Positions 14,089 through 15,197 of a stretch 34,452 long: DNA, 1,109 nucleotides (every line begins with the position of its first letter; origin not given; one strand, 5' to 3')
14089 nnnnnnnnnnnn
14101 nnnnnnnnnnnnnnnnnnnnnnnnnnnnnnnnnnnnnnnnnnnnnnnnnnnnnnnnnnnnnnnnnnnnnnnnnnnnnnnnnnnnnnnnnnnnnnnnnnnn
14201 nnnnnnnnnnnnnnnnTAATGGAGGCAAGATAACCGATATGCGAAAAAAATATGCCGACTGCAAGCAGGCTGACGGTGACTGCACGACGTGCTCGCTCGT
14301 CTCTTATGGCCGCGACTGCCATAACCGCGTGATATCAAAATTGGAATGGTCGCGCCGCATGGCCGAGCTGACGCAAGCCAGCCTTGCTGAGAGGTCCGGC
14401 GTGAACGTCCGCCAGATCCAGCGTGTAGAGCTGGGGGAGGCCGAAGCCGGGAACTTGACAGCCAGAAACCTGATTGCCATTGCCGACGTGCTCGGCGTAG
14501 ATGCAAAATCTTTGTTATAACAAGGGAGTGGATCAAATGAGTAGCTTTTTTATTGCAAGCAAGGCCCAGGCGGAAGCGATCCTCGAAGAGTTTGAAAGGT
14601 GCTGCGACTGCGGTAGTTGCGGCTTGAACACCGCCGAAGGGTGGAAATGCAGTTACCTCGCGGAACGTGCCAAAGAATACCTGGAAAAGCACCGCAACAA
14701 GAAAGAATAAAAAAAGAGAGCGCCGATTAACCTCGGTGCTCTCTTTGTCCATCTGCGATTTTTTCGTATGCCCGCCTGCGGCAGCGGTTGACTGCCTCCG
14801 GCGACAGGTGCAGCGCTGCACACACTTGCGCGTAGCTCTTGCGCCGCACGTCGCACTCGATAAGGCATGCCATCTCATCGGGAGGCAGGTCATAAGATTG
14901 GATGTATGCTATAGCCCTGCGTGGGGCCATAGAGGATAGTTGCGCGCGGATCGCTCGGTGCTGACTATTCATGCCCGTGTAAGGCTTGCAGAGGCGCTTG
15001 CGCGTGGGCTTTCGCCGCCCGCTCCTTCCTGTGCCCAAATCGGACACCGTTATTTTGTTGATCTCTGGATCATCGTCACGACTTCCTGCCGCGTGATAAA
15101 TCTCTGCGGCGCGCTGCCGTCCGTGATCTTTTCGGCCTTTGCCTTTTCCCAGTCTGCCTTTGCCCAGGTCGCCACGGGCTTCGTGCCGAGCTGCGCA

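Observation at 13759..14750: Counter-oriented three-gene operon with a perfect consensus promoter and palindromic operator: acr-aca-like anti-defence or immunity module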

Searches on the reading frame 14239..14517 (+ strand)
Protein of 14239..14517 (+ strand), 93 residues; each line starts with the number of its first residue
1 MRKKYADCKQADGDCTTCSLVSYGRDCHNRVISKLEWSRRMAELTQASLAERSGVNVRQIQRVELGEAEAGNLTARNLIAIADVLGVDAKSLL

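Call 6: search_protein_families(library=pfam, proteins=[window:14239-14517:+], max_evalue=1)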
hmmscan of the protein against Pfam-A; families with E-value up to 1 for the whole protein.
window:14239-14517:+ (93 aa): 7 families
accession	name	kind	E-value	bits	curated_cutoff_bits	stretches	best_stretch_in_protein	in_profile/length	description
PF01381.28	HTH_3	-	2.4e-08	34.3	23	1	39-89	5-52/55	Helix-turn-helix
PF13560.12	HTH_31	-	4.4e-05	24.1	27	1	35-89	6-58/64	Helix-turn-helix domain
PF12844.13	HTH_19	-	0.0038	17.5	30.2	1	39-93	8-59/64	Helix-turn-helix domain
PF13443.12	HTH_26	-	0.0079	16.9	22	1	43-88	10-53/63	Cro/C1-type HTH DNA-binding domain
PF13413.12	HTH_25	-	0.042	14.1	24.6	1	35-91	2-61/62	Helix-turn-helix domain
PF13730.12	HTH_36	-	0.11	12.7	25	1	45-62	27-44/55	Helix-turn-helix domain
PF04265.19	TPK_B1_binding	-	0.21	11.7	22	1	14-45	10-41/67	Thiamin pyrophosphokinase, vitamin B1 binding domain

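Call 7: search_protein_families(library=phrogs, proteins=[window:14239-14517:+], max_evalue=1)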
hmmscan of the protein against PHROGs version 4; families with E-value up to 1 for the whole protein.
window:14239-14517:+ (93 aa): 25 families
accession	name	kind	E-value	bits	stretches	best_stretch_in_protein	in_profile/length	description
phrog_5823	-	transcription regulation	1.8e-06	28.4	1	35-92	11-66/404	transcriptional regulator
phrog_8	-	transcription regulation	5.1e-06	27.2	1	37-93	165-216/346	transcriptional regulator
phrog_4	-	transcription regulation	9.6e-05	22.5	1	36-92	143-191/400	transcriptional repressor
phrog_3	-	transcription regulation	0.00017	22.5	1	34-88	92-141/430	transcriptional repressor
phrog_4836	-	transcription regulation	0.00023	21.8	1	28-93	73-135/194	CII-like regulator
phrog_2328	-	transcription regulation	0.00028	21.7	1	33-90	18-72/128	transcriptional repressor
phrog_7241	-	transcription regulation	0.00082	20.4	1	36-92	67-120/122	transcriptional regulator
phrog_2439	-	transcription regulation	0.0011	19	1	34-90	11-64/367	transcriptional regulator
phrog_1373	-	transcription regulation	0.0014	19.6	1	35-91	68-121/166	transcriptional regulator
phrog_2104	-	unknown function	0.0015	19.7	1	34-86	43-94/103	-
phrog_4583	-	transcription regulation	0.0026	18.7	1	41-93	21-70/81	transcriptional repressor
phrog_35195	-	unknown function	0.0042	17.7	1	35-92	7-62/159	-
phrog_7950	-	transcription regulation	0.0088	17.1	1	33-64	10-41/68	transcriptional repressor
phrog_955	-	DNA, RNA and nucleotide metabolism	0.041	14.6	1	39-70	33-64/142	HTH DNA binding protein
phrog_32768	-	unknown function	0.084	12.5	1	39-88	18-65/446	-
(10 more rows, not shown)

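Call 17: search_protein_families(library=padloc, proteins=[window:14239-14517:+], max_evalue=1)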
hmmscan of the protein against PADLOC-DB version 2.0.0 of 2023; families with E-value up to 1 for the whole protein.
window:14239-14517:+ (93 aa): 8 families
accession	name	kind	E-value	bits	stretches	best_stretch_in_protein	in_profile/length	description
PDLC03949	RmrA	-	1.9e-05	21.7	1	33-88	5-57/363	-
PDLC02926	HTH_VI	-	0.00059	18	1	37-93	8-61/92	-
PDLC03946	RmrA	-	0.0017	15.2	1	34-79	6-51/357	-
PDLC03665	Control_protein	-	0.0036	15.5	1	40-93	19-69/77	control protein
PDLC03952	RmrA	-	0.0096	12.8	1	31-85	23-74/395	-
PDLC04142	capH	-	0.012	14.6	1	38-93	14-66/103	capH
PDLC03954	RmrA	-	0.017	12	1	32-88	12-65/380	-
PDLC03671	Control_protein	-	0.028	12.6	1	38-88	22-69/84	control protein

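Call 18: search_protein_families(library=ncbifam, proteins=[window:14239-14517:+], max_evalue=1)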
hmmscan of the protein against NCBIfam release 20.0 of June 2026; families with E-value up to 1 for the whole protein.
window:14239-14517:+ (93 aa): 6 families
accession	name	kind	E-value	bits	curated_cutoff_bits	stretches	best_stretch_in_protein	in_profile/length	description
TIGR03070.1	couple_hipB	subfamily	5.8e-07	29.4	71.65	1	38-87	10-56/58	type II toxin-antitoxin system Y4mF family antitoxin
NF041951.1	phage_RstR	subfamily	1.6e-06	28.4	80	1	33-91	5-60/108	RstR family transcriptional repressor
NF047948.1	male_kill_WMK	equivalog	0.00072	19.1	300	1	33-93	8-65/300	WO male-killing family protein Wmk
NF006015.0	PRK08154.1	subfamily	0.01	15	204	1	35-93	35-90/314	anaerobic benzoate catabolism transcriptional regulator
TIGR03830.1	CxxCG_CxxCG_HTH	subfamily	0.018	14.8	61.8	1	26-72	60-107/127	type II TA system antitoxin MqsA family protein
NF038139.1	Reg_Aceta_RamB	equivalog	0.03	12.9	700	1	33-90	5-59/465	acetate metabolism transcriptional regulator RamB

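Call 41: search_solved_structures(query=window:14239-14517:+, max_evalue=1)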
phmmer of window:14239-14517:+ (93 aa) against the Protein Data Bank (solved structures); distinct sequences matched with E-value up to 1: 6.
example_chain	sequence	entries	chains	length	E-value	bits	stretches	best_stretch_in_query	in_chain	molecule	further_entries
8jfr_B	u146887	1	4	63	0.14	15.9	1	42-77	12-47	AcrIIA15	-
7t5u_A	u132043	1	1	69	0.15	15.7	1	29-89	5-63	Helix-turn-helix domain-containing protein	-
2of5_H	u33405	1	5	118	0.23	15.2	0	64-89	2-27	Leucine-rich repeat and death domain-containing protein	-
8jfo_B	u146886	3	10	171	0.61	13.8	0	42-77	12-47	AcrIIA15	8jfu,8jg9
1zug_A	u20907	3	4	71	0.69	13.7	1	35-70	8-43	PHAGE 434 CRO PROTEIN | REGULATORY PROTEIN CRO | PROTEIN (434 CRO)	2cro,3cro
1sq8_A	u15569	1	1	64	0.78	13.5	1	39-86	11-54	dh434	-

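Call 74: find_homologous_proteins(query=window:14239-14517:+, max_evalue=0.00001)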
Query window:14239-14517:+ (93 aa): 836 proteins with E <= 0.00001 among 837 candidates; the best 120 are listed.
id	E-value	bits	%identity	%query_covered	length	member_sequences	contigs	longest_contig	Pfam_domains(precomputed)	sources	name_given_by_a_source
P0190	2.0e-51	189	96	100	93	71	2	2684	PF01381.29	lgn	-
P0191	6.0e-51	188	95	100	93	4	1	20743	PF01381.29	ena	-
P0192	1.4e-49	183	91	100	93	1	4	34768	PF01381.29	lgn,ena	-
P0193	4.4e-48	179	90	100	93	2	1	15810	PF01381.29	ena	-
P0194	2.0e-47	176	87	100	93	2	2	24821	PF01381.29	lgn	-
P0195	2.0e-46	173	86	100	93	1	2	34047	PF01381.29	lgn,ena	-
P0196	2.9e-46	173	85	100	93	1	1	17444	PF01381.29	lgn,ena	-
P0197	4.0e-46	172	85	100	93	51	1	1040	PF01381.29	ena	-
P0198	1.2e-45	171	85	100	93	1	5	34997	PF01381.29,PF13560.13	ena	-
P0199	2.4e-45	170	85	100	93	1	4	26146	PF12844.14,PF01381.29,PF13560.13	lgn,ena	-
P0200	2.7e-45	170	84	100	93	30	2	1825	PF01381.29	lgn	-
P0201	4.7e-45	169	85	100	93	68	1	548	PF01381.29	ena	-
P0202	4.8e-45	169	82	100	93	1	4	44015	PF01381.29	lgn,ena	-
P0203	5.6e-45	169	83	100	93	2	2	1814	PF01381.29,PF13560.13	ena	-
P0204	6.0e-45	169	83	100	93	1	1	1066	PF01381.29,PF13560.13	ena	-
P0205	6.0e-45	169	83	100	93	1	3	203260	PF01381.29,PF13560.13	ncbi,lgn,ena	-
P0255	1.1e-43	165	80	100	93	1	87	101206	PF01381.29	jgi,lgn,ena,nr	nr:MAG TPA: helix-turn-helix domain protein [Caudoviricetes sp.] DAP65670.1 MAG TPA: helix-turn-heli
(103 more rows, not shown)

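Call 78: find_encoding_contigs(protein=P0255, flank=2500, max_places=8)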
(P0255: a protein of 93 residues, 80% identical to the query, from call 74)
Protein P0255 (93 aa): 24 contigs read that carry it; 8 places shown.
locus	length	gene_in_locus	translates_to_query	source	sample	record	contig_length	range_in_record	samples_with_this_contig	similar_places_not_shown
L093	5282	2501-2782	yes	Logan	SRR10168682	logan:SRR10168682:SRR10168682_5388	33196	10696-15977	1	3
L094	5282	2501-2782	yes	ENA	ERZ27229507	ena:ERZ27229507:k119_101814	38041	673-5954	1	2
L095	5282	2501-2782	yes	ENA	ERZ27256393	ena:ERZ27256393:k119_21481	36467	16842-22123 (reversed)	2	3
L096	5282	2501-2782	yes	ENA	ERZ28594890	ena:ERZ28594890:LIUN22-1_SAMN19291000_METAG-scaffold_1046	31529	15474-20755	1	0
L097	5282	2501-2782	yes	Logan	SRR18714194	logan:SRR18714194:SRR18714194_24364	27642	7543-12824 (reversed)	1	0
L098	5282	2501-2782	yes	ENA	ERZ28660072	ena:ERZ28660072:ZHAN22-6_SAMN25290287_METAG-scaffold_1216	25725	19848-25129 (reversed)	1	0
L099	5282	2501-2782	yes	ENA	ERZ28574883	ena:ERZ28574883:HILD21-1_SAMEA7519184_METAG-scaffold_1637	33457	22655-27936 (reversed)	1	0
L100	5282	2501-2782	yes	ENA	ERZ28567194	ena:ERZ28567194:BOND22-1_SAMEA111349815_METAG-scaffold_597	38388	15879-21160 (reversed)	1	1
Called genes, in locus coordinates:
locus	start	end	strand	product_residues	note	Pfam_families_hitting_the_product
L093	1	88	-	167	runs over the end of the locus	PF25223:DUF7841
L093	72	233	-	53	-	-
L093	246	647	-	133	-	-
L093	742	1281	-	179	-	-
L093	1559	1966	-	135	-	-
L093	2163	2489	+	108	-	-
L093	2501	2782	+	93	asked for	PF01381:HTH_3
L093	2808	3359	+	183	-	-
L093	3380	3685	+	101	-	-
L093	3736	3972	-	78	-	-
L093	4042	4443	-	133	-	PF08291:Peptidase_M15_3, PF05951:Peptidase_M15_2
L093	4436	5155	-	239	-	PF09992:NAGPA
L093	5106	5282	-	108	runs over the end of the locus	-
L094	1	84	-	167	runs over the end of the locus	PF25223:DUF7841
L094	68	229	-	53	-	-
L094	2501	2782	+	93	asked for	PF01381:HTH_3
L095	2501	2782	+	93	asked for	PF01381:HTH_3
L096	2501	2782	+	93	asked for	PF01381:HTH_3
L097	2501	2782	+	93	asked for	PF01381:HTH_3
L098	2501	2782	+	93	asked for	PF01381:HTH_3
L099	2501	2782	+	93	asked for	PF01381:HTH_3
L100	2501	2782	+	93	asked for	PF01381:HTH_3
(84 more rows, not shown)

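Call 79: find_encoding_contigs(protein=P0205, flank=6000, max_places=2)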
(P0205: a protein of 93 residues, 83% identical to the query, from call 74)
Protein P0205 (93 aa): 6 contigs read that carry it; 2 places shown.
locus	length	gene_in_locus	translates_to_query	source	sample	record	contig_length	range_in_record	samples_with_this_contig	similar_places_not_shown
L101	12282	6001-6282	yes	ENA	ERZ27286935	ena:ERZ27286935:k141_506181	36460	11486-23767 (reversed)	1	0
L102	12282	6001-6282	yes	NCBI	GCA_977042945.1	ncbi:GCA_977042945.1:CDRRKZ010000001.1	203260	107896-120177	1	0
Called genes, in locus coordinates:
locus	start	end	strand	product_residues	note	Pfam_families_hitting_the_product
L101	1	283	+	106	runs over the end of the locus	-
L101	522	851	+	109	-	-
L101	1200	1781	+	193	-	-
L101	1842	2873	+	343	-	PF14659:Phage_int_SAM_3 (weak), PF22022:Phage_int_M, PF00589:Phage_integrase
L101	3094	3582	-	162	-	PF25223:DUF7841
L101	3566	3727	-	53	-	-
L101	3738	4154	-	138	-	-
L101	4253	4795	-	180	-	-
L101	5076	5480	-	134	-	-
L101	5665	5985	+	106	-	-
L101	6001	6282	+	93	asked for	PF01381:HTH_3, PF13560:HTH_31 (weak)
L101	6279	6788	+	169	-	-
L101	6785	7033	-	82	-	-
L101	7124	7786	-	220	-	PF05257:CHAP (weak)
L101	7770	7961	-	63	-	-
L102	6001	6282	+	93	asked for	PF01381:HTH_3, PF13560:HTH_31 (weak)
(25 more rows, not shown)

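Call 80: predict_structure(alignment_id=A3)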
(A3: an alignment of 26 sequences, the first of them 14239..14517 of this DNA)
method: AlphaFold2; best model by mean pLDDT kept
length: 93 residues; sequences in the alignment: 26
mean_pLDDT: 59.9   pTM: 0.35
mean pLDDT of the five models: 59.9, 53.9, 53.1, 49.9, 48.4
residues with pLDDT >= 90: 0; 70-90: 5; 50-70: 80; < 50: 8
segments of 3 or more residues with pLDDT < 50: 1-3, 70-73
pLDDT, mean of each block of 10 residues (from residue 1): 50 54 65 69 66 64 58 53 62 52
secondary structure, 60 per line:
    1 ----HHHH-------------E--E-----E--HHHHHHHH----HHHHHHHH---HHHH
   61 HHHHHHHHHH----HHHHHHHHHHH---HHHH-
elements in order: H5-8 H34-41 H46-53 H57-70 H75-85 H89-92

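Call 90: search_dna_similar(query=window:14239-14517:+, collection=phages, mode=protein, max_evalue=1e-8, max_rows=30)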
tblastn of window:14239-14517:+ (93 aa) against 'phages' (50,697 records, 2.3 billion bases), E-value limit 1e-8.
Records with a match: 2; places in all: 2; records where one place covers at least 80% of the query: 1.
Best place of each record, by identity: 95-99% 1; 60-80% 1.
By first word of the organism name: Bacteriophage 1; Flavonifractor 1.
By host as written in the record: - 1; Flavonifractor plautii 1.
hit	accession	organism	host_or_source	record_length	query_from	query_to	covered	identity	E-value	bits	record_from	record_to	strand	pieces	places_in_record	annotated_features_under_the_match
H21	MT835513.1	Bacteriophage sp.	human fecal samples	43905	1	93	100%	98.9%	5e-55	187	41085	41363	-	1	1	record has no annotation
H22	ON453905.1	Flavonifractor phage Cormatin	Flavonifractor plautii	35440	33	88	60%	73.2%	1e-18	84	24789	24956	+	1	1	transcriptional regulator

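Call 91: get_annotated_region(hit=H22, flank=4000)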
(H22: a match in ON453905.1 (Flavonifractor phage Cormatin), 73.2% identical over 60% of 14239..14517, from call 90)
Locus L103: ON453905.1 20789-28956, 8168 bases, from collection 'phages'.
description: Flavonifractor phage Cormatin, complete genome.
organism: Flavonifractor phage Cormatin (NCBI taxid 2951977)
taxonomy: Viruses
host: Flavonifractor plautii; source: feces; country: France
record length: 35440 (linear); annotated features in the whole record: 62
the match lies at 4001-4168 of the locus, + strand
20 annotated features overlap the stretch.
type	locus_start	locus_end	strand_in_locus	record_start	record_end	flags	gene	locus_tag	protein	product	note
CDS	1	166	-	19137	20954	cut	-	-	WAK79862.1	terminase large subunit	rasttk_feature_creation_tool=/opt/patric-common/ runtime/bin/phanotate version 1.5.0; HHpred against PHROGS v3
CDS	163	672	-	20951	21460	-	-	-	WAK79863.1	terminase small subunit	rasttk_feature_creation_tool=/opt/patric-common/ runtime/bin/phanotate version 1.5.0; HHpred against PHROGS v3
CDS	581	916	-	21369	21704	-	-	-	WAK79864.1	hypothetical protein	rasttk_feature_creation_tool=/opt/patric-common/ runtime/bin/phanotate version 1.5.0; ...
CDS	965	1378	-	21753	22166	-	-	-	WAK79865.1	HNH endonuclease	rasttk_feature_creation_tool=/opt/patric-common/ runtime/bin/phanotate version 1.5.0; HHpred against PHROGS v3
CDS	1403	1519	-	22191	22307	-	-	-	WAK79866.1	translational regulator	rasttk_feature_creation_tool=/opt/patric-common/ runtime/bin/phanotate version 1.5.0; HHpred against PHROGS v3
CDS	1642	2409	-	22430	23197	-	-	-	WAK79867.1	replication initiation protein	rasttk_feature_creation_tool=/opt/patric-common/ runtime/bin/phanotate version 1.5.0; HHpred against PHROGS v3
CDS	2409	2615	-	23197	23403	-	-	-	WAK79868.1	hypothetical protein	rasttk_feature_creation_tool=/opt/patric-common/ runtime/bin/phanotate version 1.5.0; ...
CDS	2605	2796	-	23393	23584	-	-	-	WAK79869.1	hypothetical protein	rasttk_feature_creation_tool=/opt/patric-common/ runtime/bin/phanotate version 1.5.0; ...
CDS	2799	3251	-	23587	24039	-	-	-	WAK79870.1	hypothetical protein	rasttk_feature_creation_tool=/opt/patric-common/ runtime/bin/phanotate version 1.5.0; ...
CDS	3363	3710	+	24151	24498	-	-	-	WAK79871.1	hypothetical protein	rasttk_feature_creation_tool=/opt/patric-common/ runtime/bin/phanotate version 1.5.0; ...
CDS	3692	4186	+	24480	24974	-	-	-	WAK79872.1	transcriptional regulator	rasttk_feature_creation_tool=/opt/patric-common/ runtime/bin/phanotate version 1.5.0; HHpred against PHROGS v3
CDS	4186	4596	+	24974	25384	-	-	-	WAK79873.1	hypothetical protein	rasttk_feature_creation_tool=/opt/patric-common/ runtime/bin/phanotate version 1.5.0; ...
CDS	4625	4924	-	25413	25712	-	-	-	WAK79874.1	hypothetical protein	rasttk_feature_creation_tool=/opt/patric-common/ runtime/bin/phanotate version 1.5.0; ...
CDS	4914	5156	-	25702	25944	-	-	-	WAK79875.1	hypothetical protein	rasttk_feature_creation_tool=/opt/patric-common/ runtime/bin/phanotate version 1.5.0; ...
CDS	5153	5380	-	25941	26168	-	-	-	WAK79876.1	hypothetical protein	rasttk_feature_creation_tool=/opt/patric-common/ runtime/bin/phanotate version 1.5.0; ...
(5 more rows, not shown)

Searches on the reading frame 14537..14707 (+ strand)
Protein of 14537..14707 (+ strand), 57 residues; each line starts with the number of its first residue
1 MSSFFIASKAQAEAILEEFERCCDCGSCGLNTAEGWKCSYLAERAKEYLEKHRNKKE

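Call 6: search_protein_families(library=pfam, proteins=[window:14537-14707:+], max_evalue=1)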
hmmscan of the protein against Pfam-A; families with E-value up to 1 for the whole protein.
window:14537-14707:+ (57 aa): 0 families

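Call 7: search_protein_families(library=phrogs, proteins=[window:14537-14707:+], max_evalue=1)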
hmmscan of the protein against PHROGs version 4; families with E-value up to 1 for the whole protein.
window:14537-14707:+ (57 aa): 1 family
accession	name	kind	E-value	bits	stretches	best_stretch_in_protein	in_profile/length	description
phrog_22080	-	unknown function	0.036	15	1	2-32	5-35/74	-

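Call 17: search_protein_families(library=padloc, proteins=[window:14537-14707:+], max_evalue=1)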
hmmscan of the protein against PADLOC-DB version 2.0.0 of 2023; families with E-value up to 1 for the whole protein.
window:14537-14707:+ (57 aa): 0 families

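Call 18: search_protein_families(library=ncbifam, proteins=[window:14537-14707:+], max_evalue=1)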
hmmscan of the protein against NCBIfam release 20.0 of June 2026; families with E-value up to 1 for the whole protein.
window:14537-14707:+ (57 aa): 0 families

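Call 42: search_solved_structures(query=window:14537-14707:+, max_evalue=10)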
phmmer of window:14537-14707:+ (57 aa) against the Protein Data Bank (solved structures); distinct sequences matched with E-value up to 10: 2.
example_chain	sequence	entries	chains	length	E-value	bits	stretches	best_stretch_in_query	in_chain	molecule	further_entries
8fmw_Ad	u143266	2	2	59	0.17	15.3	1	16-50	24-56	50S ribosomal protein L32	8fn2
8y6o_R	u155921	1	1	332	0.33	14.4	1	9-34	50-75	Centrosomal AT-AC splicing factor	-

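Call 64: find_homologous_proteins(query=window:14537-14707:+, max_evalue=0.01)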
Query window:14537-14707:+ (57 aa): 12 proteins with E <= 0.01 among 12 candidates.
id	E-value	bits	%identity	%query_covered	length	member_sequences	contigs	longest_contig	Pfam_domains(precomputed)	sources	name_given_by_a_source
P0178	5.1e-29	115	96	100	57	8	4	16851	-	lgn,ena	-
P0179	5.1e-28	112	96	98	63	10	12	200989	-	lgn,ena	-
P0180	6.8e-27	109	93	100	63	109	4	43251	-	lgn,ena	-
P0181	1.0e-26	108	91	100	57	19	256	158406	-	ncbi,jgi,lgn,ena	jgi:hypothetical protein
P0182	6.0e-26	106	86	100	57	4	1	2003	-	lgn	-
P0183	1.2e-25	105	88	100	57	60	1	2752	-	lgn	-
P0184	1.4e-25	105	86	100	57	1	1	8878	-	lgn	-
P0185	5.5e-25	103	86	100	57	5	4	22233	-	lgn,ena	-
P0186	4.5e-24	100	84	100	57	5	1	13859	-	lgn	-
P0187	6.9e-22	93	77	100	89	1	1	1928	-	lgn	-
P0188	6.4e-15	71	95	65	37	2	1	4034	-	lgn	-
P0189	7.2e-15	71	100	61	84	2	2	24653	-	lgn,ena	-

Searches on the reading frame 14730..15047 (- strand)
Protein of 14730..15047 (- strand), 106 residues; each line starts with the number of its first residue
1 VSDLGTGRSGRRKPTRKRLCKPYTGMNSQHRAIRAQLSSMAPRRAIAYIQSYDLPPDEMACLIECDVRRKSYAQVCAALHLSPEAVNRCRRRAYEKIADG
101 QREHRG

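Call 6: search_protein_families(library=pfam, proteins=[window:14730-15047:-], max_evalue=1)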
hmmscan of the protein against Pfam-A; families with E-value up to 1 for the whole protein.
window:14730-15047:- (106 aa): 2 families
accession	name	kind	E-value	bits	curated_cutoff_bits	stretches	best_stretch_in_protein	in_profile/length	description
PF08281.18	Sigma70_r4_2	-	3.2e-06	27.1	25.7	1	54-97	11-54/54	Sigma-70, region 4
PF04545.22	Sigma70_r4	-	0.0025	17.7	24.1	1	54-97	5-48/50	Sigma-70, region 4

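Call 7: search_protein_families(library=phrogs, proteins=[window:14730-15047:-], max_evalue=1)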
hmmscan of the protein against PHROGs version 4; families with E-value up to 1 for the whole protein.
window:14730-15047:- (106 aa): 0 families

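Call 17: search_protein_families(library=padloc, proteins=[window:14730-15047:-], max_evalue=1)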
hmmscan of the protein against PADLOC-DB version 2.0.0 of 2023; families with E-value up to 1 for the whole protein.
window:14730-15047:- (106 aa): 0 families

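Call 18: search_protein_families(library=ncbifam, proteins=[window:14730-15047:-], max_evalue=1)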
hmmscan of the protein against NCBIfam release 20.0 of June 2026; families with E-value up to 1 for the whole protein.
window:14730-15047:- (106 aa): 4 families
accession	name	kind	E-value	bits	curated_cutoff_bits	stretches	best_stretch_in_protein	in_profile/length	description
NF006089.0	PRK08241.1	subfamily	0.00062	18.9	240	1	53-102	156-205/343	RNA polymerase subunit sigma-70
TIGR02937.1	sigma70-ECF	superfamily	0.0046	16.6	42.9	1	53-98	117-162/165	sigma-70 family RNA polymerase sigma factor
TIGR01637.1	phage_arpU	subfamily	0.032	14.4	43.1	1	26-99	52-128/136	ArpU family phage packaging/lysis transcriptional regulator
TIGR02985.1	Sig70_bacteroi1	subfamily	0.18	12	126.4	1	53-97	114-158/162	RNA polymerase sigma-70 factor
